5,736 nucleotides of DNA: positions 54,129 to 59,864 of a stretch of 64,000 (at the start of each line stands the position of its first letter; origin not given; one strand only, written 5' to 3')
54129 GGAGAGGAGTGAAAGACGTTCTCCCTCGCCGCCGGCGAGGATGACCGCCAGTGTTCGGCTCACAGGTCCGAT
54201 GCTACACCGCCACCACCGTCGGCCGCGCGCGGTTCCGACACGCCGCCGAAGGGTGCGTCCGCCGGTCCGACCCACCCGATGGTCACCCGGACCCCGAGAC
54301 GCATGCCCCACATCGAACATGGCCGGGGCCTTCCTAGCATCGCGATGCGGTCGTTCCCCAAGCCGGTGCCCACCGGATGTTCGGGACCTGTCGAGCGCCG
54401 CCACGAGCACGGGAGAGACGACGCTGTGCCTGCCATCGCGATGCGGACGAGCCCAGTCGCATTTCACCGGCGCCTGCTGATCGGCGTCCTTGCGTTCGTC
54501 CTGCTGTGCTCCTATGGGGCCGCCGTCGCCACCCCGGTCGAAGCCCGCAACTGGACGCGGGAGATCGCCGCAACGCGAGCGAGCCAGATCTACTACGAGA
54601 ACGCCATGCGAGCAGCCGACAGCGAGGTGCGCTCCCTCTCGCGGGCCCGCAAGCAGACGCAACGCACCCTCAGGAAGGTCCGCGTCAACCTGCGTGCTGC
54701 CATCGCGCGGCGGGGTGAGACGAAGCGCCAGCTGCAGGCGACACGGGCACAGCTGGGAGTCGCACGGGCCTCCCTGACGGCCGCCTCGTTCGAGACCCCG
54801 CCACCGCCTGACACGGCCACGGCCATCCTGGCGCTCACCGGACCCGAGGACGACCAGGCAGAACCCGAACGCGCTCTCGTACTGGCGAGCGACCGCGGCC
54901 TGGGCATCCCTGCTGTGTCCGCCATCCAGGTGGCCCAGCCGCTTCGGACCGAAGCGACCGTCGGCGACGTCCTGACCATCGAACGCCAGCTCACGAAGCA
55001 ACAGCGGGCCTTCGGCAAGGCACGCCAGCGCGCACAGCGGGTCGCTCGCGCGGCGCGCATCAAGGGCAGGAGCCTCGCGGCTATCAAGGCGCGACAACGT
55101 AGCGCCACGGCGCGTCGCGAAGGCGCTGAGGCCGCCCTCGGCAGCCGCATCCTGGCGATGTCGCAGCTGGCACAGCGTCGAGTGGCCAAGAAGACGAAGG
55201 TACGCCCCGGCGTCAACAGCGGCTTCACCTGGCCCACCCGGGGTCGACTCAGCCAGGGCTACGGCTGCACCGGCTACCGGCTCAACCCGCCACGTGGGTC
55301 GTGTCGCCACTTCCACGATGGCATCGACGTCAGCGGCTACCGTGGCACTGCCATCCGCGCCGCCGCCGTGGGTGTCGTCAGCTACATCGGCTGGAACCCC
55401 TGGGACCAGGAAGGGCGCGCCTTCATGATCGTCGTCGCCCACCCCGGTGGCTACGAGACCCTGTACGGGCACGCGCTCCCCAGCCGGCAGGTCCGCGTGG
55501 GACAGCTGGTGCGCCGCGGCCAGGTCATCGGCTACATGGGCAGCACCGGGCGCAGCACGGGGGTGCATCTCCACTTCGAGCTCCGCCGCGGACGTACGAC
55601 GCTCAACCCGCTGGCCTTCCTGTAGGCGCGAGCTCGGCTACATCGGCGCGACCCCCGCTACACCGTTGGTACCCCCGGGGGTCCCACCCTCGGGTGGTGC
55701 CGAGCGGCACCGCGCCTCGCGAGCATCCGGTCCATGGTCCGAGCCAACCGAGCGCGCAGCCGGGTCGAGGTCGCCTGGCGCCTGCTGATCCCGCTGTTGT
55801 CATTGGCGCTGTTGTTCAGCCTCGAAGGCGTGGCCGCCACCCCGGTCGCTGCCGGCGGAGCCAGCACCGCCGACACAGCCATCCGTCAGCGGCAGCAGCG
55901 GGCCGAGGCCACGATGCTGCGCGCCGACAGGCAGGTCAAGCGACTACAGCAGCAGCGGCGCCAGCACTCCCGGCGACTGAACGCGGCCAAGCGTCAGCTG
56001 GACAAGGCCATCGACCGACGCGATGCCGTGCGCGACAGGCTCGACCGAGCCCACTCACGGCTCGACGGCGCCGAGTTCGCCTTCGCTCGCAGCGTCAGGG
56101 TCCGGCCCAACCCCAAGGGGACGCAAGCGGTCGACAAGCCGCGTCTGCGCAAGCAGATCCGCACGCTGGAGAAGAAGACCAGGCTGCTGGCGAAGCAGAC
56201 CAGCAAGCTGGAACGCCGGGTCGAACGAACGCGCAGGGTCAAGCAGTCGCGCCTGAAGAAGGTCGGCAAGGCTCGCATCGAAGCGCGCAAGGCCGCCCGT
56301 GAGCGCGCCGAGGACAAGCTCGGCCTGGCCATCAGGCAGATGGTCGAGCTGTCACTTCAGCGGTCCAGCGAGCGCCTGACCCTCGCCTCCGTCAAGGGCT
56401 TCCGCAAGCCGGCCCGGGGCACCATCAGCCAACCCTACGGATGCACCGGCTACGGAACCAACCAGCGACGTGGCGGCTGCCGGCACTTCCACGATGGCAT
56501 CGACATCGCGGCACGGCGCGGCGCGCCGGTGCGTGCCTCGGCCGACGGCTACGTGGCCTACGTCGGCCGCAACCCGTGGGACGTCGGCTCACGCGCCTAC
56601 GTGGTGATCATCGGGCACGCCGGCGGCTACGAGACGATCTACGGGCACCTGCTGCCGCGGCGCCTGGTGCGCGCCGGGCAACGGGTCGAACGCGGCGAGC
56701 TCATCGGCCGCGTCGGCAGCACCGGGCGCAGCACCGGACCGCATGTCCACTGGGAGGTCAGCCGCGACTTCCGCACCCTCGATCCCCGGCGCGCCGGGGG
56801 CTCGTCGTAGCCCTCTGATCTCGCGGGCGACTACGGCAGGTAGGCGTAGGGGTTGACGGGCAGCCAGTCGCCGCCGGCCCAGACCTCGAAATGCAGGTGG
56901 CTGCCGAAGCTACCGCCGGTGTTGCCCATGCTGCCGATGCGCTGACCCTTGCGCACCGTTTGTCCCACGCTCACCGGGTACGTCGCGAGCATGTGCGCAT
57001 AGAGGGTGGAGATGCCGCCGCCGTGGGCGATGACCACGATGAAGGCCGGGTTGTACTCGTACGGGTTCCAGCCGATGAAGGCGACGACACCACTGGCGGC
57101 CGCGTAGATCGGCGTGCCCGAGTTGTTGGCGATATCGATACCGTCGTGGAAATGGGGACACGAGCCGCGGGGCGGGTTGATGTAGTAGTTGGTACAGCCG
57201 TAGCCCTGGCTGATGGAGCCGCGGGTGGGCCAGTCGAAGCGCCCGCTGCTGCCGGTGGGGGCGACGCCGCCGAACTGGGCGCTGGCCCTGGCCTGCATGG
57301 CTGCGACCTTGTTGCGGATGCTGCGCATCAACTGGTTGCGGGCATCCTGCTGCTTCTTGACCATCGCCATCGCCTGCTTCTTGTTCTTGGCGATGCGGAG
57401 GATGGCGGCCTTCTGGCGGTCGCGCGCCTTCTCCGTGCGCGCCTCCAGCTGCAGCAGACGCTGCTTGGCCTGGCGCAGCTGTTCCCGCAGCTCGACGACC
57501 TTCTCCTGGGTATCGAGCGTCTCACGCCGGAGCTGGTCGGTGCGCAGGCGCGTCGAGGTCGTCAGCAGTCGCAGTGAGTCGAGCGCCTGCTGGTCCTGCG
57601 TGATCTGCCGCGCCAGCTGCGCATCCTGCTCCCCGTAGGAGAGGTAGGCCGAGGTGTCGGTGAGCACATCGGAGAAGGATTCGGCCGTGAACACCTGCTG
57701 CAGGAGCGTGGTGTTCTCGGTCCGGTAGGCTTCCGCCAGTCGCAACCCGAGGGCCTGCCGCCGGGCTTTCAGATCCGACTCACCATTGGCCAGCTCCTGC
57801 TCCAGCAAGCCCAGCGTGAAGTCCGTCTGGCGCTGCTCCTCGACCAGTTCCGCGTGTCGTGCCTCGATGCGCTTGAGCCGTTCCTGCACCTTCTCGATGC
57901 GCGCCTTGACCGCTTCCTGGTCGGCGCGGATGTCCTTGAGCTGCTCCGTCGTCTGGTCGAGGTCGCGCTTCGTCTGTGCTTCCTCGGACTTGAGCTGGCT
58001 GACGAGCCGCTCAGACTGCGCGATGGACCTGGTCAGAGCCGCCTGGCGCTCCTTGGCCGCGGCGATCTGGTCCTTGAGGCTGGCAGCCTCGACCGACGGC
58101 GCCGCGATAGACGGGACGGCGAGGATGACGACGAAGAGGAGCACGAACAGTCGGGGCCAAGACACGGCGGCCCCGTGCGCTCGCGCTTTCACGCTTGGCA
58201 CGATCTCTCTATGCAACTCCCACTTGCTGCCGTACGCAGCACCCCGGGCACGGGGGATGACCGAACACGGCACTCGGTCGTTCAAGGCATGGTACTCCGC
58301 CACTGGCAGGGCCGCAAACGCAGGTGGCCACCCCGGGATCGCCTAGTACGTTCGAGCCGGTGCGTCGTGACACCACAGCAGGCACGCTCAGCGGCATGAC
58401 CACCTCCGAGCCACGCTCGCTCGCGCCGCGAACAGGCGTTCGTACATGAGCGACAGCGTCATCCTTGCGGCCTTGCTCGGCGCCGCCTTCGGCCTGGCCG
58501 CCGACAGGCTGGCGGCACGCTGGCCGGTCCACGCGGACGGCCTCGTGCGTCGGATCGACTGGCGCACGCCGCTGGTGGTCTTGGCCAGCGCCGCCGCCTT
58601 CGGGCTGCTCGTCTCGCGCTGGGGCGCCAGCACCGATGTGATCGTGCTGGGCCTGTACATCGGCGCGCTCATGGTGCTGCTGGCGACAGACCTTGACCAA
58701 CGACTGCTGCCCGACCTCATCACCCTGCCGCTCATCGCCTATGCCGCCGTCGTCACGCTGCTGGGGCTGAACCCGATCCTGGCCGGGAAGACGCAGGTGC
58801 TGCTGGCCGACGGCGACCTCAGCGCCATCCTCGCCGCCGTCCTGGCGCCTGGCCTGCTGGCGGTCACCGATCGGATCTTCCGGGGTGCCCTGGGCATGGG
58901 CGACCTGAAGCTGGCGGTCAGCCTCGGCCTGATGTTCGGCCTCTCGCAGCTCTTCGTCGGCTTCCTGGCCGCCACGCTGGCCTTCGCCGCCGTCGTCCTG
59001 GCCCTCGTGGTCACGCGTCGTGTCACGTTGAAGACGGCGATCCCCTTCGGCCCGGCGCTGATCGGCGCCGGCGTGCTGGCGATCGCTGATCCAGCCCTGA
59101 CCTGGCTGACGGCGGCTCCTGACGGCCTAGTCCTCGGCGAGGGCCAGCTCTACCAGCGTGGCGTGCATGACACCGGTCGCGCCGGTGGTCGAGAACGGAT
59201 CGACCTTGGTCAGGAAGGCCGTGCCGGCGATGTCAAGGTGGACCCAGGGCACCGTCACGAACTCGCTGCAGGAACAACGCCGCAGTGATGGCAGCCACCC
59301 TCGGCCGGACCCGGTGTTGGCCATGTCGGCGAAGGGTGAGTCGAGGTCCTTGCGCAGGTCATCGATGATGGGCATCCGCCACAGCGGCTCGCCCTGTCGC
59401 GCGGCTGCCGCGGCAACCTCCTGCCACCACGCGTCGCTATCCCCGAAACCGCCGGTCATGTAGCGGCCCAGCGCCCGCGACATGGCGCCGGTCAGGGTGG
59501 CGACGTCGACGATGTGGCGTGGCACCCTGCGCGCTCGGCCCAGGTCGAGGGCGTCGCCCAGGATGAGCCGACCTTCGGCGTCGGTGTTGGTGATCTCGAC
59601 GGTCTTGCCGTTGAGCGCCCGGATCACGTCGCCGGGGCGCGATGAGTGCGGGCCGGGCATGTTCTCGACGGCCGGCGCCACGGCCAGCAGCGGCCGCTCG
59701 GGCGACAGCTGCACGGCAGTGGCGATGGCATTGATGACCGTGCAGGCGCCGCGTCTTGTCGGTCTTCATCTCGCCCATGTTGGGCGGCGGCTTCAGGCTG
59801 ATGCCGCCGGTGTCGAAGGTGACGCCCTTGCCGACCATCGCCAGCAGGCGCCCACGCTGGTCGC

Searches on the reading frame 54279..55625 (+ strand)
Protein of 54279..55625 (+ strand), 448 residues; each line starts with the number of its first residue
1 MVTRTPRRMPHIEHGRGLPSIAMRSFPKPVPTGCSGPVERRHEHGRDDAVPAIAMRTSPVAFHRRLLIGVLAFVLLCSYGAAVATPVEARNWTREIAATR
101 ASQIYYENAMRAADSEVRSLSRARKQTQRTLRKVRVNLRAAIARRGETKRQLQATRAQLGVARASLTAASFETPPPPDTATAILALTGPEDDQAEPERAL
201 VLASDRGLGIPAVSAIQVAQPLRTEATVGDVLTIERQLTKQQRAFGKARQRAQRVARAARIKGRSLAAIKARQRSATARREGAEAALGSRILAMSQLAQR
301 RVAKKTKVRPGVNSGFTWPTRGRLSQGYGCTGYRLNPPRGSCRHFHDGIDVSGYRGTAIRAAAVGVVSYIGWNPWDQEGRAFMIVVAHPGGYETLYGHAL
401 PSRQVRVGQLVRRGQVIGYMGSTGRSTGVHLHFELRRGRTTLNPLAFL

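Call 71: search_protein_families(library=pfam, proteins=[window:54279-55625:+], max_evalue=0.001)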
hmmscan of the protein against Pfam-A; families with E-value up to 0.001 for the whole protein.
window:54279-55625:+ (448 aa): 1 family
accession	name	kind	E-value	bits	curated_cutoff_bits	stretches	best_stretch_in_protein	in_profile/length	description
PF01551.29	Peptidase_M23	-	1.1e-26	93.3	28.7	1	345-444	2-96/96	Peptidase family M23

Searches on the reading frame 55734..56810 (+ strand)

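Call 71: search_protein_families(library=pfam, proteins=[window:55734-56810:+], max_evalue=0.001)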
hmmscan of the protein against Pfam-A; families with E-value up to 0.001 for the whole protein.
window:55734-56810:+ (358 aa): 1 family
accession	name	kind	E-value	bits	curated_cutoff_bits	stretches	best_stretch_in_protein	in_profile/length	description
PF01551.29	Peptidase_M23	-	9.7e-29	99.9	28.7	1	252-351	2-96/96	Peptidase family M23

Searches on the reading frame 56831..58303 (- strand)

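Call 71: search_protein_families(library=pfam, proteins=[window:56831-58303:-], max_evalue=0.001)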
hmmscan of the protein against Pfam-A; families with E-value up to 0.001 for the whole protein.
window:56831-58303:- (490 aa): 3 families
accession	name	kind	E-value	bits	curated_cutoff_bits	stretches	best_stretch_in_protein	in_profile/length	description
PF01551.29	Peptidase_M23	-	2.5e-29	101.8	28.7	1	385-479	2-92/96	Peptidase family M23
PF24568.1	CC_PcsB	-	1.9e-05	24.8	27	1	175-242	5-73/75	Peptidoglycan hydrolase PcsB, coiled-coil domain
PF13851.11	GAS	-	0.00083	19.2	32.3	1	72-191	55-171/200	Growth-arrest specific micro-tubule binding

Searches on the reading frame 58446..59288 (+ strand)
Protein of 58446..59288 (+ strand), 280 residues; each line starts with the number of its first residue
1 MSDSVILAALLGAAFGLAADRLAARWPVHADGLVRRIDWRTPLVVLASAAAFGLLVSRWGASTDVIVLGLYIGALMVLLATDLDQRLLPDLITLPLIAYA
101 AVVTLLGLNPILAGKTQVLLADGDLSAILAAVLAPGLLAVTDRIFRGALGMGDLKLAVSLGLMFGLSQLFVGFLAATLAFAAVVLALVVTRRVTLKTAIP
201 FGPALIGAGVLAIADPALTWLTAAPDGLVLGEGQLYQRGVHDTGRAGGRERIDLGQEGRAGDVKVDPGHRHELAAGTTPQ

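Call 71: search_protein_families(library=pfam, proteins=[window:58446-59288:+], max_evalue=0.001)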
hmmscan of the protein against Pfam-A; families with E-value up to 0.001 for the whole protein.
window:58446-59288:+ (280 aa): 1 family
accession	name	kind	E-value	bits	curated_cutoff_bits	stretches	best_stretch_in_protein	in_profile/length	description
PF01478.23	Peptidase_A24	-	3.4e-09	37.5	26.5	1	71-184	3-103/104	Type IV leader peptidase family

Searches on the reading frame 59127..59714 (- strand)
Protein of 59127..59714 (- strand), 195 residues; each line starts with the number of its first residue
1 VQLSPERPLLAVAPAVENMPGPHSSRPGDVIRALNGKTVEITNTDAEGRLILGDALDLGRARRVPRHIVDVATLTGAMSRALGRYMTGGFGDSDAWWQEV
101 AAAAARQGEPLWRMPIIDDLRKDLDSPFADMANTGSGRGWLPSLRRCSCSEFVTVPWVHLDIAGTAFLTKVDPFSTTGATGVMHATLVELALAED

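Call 71: search_protein_families(library=pfam, proteins=[window:59127-59714:-], max_evalue=0.001)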
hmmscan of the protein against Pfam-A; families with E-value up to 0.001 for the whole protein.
window:59127-59714:- (195 aa): 1 family
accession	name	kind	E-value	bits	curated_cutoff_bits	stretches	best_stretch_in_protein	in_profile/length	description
PF00883.26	Peptidase_M17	-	7.2e-58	196.7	25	1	3-188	124-310/310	Cytosol aminopeptidase family, catalytic domain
